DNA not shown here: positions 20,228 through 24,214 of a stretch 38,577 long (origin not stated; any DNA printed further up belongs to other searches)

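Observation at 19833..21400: Adenylation domain interrupted by a GAMT-like methyltransferase and split into two proteins at an ATGA overlap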

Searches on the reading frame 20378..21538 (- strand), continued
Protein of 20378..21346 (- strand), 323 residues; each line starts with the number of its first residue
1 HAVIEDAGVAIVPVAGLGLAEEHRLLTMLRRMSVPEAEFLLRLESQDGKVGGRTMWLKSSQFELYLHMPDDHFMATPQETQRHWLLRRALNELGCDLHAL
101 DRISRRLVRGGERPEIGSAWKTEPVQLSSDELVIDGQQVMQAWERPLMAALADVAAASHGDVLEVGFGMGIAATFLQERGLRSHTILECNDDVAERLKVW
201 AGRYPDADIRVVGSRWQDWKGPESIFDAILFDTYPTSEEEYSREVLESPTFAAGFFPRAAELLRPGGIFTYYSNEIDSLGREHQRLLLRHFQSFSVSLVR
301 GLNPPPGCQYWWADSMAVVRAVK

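Call 80: search_protein_representatives(alignment_id=A1)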
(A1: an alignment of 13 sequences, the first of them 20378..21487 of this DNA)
Query: 13 sequences, 504 profile positions. Proteins with E-value up to 0.001 (for the whole library): 202534; up to 1e-10: 136915; up to 1e-30: 83285. The best 150 are listed.
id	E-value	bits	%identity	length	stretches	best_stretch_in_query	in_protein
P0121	0.0e+00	1214.3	-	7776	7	4-194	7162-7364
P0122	0.0e+00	1189.2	-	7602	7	3-193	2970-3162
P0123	0.0e+00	1150.6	-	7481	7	2-194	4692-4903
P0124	0.0e+00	1144.0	-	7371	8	18-193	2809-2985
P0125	0.0e+00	1143.1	-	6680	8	2-194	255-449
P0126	0.0e+00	1142.1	-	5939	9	2-209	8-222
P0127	0.0e+00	1130.3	-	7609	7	4-193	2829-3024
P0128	0.0e+00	1122.5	-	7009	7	2-194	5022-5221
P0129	0.0e+00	1116.4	-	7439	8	11-196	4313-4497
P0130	0.0e+00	1109.5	-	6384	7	17-194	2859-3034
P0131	0.0e+00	1104.9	-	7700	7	19-193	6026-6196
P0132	0.0e+00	1100.0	-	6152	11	3-193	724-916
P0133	0.0e+00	1095.1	-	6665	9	4-194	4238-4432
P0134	0.0e+00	1088.1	-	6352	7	2-194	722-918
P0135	0.0e+00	1084.2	-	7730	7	19-194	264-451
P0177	0.0e+00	1020.7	-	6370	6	3-194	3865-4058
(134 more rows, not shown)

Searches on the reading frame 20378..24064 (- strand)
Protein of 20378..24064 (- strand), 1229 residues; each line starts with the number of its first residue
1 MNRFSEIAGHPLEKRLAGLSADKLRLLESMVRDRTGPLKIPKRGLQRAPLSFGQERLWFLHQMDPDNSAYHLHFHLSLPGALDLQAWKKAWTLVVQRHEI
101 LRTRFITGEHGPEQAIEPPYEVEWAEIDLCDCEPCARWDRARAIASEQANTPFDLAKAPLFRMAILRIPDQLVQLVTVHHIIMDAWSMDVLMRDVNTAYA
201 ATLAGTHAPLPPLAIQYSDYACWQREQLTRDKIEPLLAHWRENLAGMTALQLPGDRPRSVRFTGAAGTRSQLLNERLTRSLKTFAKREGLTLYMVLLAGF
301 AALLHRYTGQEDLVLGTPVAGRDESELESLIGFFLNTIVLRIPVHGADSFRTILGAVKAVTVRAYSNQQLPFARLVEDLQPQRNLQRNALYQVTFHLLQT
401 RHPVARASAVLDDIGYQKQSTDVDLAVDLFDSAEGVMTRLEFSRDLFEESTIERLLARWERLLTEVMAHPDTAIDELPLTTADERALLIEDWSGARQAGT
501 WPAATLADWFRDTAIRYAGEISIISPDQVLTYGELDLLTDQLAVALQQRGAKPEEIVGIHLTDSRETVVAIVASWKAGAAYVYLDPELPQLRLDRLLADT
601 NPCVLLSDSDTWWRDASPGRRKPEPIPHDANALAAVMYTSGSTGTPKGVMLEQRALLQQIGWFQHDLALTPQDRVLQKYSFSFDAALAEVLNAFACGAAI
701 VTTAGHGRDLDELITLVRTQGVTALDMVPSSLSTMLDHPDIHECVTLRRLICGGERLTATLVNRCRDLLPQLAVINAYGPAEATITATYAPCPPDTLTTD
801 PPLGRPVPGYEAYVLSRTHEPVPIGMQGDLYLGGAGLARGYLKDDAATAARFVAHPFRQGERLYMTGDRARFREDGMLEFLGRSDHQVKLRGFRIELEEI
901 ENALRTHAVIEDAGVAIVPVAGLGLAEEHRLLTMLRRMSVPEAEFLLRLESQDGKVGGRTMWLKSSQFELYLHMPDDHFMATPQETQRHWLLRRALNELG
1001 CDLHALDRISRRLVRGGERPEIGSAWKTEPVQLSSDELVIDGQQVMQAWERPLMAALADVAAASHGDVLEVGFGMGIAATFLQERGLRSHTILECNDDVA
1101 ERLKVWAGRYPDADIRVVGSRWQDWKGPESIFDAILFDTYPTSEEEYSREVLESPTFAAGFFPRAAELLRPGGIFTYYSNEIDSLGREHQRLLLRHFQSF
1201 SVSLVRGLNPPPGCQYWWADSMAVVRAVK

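Call 6: search_protein_families(library=pfam, proteins=[window:20378-24064:-], max_evalue=0.01)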
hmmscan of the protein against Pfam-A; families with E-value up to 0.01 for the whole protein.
window:20378-24064:- (1229 aa): 3 families
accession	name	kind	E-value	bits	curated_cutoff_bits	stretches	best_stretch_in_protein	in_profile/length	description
PF00668.25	Condensation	-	1.2e-98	331.3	30.6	1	47-488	4-455/456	Condensation domain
PF00501.34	AMP-binding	-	1e-71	242.2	29.9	1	511-842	2-384/384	AMP-binding enzyme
PF13649.12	Methyltransf_25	-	0.0092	17.1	27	0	1068-1139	1-73/97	Methyltransferase domain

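Call 7: search_protein_families(library=ncbifam, proteins=[window:20378-24064:-], max_evalue=0.01)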
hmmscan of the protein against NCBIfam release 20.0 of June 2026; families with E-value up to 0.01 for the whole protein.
window:20378-24064:- (1229 aa): 104 families (the best 25 are shown)
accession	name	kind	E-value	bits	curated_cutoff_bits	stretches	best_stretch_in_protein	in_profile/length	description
NF004282.0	PRK05691.1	subfamily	3e-198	660.8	4090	1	46-918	674-1561/4334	non-ribosomal peptide synthase/polyketide synthase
NF047350.1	aureusi_NRPS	equivalog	4.9e-125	418.4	2500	1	49-917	996-1849/2373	aureusimine non-ribosomal peptide synthetase AusA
TIGR01733.1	AA-adenyl-dom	subfamily_domain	7.9e-113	377.3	317.4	1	531-913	1-407/409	amino acid adenylation domain-containing protein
NF041803.1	NRPS_SolG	exception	1.9e-106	356.9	2200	1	54-915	118-998/1163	solanimycin non-ribosomal peptide synthetase SolG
NF038078.1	NRPS_MxcG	equivalog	2.4e-100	336.6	2300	1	47-915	4-892/1442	myxochelin non-ribosomal peptide synthetase MxcG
NF007605.2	PRK10252.1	equivalog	2.5e-77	260.5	2400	1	46-913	2-884/1292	enterobactin non-ribosomal peptide synthetase EntF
NF003417.0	PRK04813.1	subfamily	2.2e-56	191.5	476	1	521-919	20-431/505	D-alanine--poly(phosphoribitol) ligase subunit DltA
TIGR01734.1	D-ala-DACP-lig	equivalog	2.8e-54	184.5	559.85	1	526-919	22-430/504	D-alanine--poly(phosphoribitol) ligase subunit DltA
TIGR03098.1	ligase_PEP_1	hypoth_equivalog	5.7e-53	180.2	592.35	2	622-924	154-458/517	acyl-CoA ligase (AMP-forming), exosortase A system-associated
NF004837.0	PRK06187.1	subfamily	1.7e-46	158.6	476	2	624-916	163-454/531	long-chain-fatty-acid--CoA ligase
TIGR03443.1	alpha_am_amid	equivalog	7.1e-46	156.2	1030.1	2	240-602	2-343/1390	L-aminoadipate-semialdehyde dehydrogenase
NF004822.0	PRK06178.1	equivalog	5.4e-37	127.6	782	2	627-916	209-500/571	acyl-CoA synthetase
NF005863.0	PRK07798.1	subfamily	2.2e-35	122.2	543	2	634-920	167-467/540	acyl-CoA synthetase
NF006182.0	PRK08316.1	subfamily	1.1e-33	116.5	663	2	627-918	167-451/523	fatty acyl-CoA synthetase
NF005801.1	PRK07656.1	equivalog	1.1e-32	113.4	657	1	629-924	162-443/500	FadD3 family acyl-CoA ligase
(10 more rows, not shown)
